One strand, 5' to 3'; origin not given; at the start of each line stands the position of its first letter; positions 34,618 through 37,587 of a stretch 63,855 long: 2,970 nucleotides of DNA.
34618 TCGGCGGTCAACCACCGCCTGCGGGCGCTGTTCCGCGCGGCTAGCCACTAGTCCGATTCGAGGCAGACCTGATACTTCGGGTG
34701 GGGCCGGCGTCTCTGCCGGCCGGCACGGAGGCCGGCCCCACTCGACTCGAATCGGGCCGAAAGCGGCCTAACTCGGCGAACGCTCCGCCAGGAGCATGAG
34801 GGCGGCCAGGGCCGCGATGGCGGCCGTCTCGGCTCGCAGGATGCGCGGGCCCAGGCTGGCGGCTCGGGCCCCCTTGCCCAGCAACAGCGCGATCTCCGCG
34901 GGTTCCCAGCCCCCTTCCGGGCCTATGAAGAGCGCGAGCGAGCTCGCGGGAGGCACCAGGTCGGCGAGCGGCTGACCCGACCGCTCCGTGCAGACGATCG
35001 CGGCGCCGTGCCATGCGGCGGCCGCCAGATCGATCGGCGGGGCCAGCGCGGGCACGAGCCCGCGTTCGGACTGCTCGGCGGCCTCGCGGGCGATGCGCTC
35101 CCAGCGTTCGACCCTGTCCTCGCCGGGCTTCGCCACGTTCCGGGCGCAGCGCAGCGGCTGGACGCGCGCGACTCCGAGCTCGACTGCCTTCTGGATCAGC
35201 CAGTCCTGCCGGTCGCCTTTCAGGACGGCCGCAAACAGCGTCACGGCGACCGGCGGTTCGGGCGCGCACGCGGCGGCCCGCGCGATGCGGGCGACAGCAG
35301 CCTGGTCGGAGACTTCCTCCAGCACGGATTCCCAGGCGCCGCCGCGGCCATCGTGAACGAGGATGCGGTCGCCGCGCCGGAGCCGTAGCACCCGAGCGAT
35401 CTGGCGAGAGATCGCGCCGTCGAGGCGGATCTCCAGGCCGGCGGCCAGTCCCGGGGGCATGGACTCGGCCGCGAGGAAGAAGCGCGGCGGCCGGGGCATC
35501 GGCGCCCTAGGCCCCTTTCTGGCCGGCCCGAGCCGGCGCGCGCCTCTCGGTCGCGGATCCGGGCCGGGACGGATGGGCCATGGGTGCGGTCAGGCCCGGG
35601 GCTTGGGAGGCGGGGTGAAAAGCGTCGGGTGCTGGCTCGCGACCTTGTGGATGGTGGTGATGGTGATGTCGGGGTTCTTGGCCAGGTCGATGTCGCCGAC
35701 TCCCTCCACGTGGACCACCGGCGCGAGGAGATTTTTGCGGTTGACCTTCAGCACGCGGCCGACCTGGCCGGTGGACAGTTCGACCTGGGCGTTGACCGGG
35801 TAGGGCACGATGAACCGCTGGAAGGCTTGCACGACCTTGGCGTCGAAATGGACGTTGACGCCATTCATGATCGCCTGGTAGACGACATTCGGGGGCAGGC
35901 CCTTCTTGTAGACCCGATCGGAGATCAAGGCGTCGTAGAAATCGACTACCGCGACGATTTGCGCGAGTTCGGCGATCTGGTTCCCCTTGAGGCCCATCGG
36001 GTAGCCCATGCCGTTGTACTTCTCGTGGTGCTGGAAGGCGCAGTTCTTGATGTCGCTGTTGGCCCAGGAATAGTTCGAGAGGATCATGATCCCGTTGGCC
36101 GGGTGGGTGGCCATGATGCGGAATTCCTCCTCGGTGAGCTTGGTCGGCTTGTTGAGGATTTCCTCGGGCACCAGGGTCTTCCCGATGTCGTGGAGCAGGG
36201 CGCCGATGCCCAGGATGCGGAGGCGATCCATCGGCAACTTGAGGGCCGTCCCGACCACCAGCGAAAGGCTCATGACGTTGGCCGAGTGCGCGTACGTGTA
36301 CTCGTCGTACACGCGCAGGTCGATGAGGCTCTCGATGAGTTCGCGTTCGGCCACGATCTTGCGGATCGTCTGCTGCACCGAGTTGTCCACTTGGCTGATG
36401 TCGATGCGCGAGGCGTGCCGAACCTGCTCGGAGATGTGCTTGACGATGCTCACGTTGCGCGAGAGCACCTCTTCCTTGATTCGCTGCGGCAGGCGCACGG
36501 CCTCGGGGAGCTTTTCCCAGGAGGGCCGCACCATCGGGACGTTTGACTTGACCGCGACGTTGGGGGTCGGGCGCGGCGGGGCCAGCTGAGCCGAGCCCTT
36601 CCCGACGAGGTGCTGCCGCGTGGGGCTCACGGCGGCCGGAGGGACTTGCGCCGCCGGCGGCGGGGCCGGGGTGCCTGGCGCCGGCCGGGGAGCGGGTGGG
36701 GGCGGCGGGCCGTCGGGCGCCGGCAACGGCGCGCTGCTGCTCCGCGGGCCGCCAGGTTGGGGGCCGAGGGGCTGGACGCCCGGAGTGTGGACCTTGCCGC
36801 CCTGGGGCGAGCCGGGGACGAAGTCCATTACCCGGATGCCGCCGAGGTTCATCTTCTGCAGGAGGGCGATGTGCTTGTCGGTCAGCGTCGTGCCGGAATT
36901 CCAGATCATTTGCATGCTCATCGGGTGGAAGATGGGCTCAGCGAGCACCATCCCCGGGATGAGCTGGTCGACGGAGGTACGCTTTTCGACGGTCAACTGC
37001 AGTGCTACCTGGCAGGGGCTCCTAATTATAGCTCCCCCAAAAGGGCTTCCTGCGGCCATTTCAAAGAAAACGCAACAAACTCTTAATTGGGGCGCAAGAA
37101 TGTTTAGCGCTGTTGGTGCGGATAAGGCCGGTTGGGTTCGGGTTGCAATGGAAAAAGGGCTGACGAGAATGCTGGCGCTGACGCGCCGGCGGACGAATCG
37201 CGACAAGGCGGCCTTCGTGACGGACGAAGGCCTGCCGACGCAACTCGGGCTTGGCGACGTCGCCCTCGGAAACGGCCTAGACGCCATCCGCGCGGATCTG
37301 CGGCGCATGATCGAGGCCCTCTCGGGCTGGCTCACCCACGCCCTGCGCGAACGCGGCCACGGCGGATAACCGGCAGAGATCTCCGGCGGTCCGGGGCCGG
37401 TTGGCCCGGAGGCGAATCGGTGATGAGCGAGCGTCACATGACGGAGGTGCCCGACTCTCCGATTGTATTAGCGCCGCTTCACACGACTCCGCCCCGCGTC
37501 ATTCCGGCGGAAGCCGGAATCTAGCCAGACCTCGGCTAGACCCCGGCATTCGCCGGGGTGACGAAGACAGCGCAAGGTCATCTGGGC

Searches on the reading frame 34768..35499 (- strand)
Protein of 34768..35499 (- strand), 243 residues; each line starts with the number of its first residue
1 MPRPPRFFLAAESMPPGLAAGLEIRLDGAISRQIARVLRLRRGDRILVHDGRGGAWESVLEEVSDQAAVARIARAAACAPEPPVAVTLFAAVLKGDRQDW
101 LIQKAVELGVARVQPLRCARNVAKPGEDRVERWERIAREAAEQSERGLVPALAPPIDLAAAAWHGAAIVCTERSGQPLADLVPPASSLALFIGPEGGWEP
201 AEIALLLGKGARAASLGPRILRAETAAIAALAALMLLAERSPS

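Call 68: search_protein_families(library=pfam, proteins=[window:34768-35499:-], max_evalue=0.001)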
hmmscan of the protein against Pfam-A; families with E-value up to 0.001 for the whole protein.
window:34768-35499:- (243 aa): 2 families
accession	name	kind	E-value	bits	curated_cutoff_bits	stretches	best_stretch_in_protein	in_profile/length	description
PF04452.19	Methyltrans_RNA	-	2.7e-45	154.4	23.9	1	81-235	2-165/165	RNA methyltransferase domain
PF20260.4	PUA_4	-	1.4e-07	32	23.9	1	28-72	3-47/48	RNA methyltransferase PUA domain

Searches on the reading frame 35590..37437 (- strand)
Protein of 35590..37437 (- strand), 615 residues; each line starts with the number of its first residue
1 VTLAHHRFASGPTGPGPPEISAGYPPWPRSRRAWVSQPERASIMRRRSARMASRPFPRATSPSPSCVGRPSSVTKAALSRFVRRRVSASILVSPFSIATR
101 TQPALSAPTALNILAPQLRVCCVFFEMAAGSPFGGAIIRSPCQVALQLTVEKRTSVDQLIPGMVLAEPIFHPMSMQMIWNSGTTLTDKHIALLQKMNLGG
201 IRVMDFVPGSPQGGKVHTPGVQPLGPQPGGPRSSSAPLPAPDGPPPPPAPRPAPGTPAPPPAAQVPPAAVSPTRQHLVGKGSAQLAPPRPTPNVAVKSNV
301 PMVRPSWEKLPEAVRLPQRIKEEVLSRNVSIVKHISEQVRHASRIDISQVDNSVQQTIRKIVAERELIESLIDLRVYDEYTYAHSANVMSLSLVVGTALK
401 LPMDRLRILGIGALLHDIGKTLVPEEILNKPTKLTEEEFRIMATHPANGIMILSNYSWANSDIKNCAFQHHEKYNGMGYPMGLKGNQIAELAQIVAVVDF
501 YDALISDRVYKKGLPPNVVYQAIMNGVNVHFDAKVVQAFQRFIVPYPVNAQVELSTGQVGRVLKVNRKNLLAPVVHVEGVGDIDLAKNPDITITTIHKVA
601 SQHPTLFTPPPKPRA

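Call 68: search_protein_families(library=pfam, proteins=[window:35590-37437:-], max_evalue=0.001)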
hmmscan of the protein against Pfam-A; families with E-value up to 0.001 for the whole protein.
window:35590-37437:- (615 aa): 2 families
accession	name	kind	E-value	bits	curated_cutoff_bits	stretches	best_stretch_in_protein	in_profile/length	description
PF13487.12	HD_5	-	1.4e-28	100.2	27.2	1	378-535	11-170/170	HD domain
PF01966.28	HD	-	2.6e-14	53.9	22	1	381-503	1-115/116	HD domain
